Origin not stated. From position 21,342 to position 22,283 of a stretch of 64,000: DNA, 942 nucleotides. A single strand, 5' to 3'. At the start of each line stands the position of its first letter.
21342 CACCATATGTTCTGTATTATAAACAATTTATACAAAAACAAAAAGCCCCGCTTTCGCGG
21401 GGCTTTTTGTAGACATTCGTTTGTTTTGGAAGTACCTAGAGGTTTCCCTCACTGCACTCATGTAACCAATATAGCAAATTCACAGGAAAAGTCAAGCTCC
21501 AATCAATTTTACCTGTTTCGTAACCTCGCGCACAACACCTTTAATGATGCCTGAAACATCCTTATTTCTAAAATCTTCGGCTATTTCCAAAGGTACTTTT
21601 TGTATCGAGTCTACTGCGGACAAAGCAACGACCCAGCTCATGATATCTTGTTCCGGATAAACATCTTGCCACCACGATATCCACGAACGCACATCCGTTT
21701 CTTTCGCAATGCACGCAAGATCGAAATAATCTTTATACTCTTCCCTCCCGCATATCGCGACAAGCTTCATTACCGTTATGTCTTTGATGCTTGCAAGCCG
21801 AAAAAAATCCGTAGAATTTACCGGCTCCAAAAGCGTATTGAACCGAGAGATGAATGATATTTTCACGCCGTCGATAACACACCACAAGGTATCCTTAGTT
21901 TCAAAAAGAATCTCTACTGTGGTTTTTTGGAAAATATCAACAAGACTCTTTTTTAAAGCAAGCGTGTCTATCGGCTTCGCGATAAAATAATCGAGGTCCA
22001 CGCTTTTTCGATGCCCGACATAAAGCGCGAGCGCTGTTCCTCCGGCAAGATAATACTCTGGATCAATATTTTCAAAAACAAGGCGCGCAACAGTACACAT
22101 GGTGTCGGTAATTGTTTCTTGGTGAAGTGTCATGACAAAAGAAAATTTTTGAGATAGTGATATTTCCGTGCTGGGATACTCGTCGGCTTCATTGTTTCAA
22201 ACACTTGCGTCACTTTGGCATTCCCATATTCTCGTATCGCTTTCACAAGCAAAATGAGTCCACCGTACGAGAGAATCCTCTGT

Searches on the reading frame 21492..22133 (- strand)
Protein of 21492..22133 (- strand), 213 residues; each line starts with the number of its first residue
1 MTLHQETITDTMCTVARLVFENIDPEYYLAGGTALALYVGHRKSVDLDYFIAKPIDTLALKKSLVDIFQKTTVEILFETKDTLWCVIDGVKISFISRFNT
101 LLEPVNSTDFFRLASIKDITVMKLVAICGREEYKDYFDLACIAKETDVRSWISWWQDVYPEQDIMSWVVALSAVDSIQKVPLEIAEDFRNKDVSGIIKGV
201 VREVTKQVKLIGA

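Call 5: search_protein_families(library=pfam, proteins=[window:21492-22133:-], max_evalue=0.01)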
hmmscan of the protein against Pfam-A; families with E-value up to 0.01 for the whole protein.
window:21492-22133:- (213 aa): 1 family
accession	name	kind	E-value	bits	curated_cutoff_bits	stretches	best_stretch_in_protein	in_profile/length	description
PF08843.17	AbiEii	-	8.9e-13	49.2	22.5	1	17-146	5-171/238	Nucleotidyl transferase AbiEii toxin, Type IV TA system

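Call 79: search_protein_families(library=padloc, proteins=[window:21492-22133:-], max_evalue=0.001)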
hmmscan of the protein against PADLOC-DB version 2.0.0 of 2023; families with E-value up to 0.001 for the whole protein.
window:21492-22133:- (213 aa): 5 families
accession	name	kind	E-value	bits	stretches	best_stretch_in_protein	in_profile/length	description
PDLC02307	AbiEii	-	4.4e-08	31.2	1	15-145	11-147/219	AbiEii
PDLC02304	AbiEii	-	9.4e-06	23.7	0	115-149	160-194/260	AbiEii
PDLC02328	AbiEii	-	1.3e-05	23.2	1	14-145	3-144/203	AbiEii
PDLC02298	AbiEii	-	4.2e-05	21.1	1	26-145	27-162/220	AbiEii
PDLC02330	AbiEii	-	6.7e-05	20.7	0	27-71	27-72/219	AbiEii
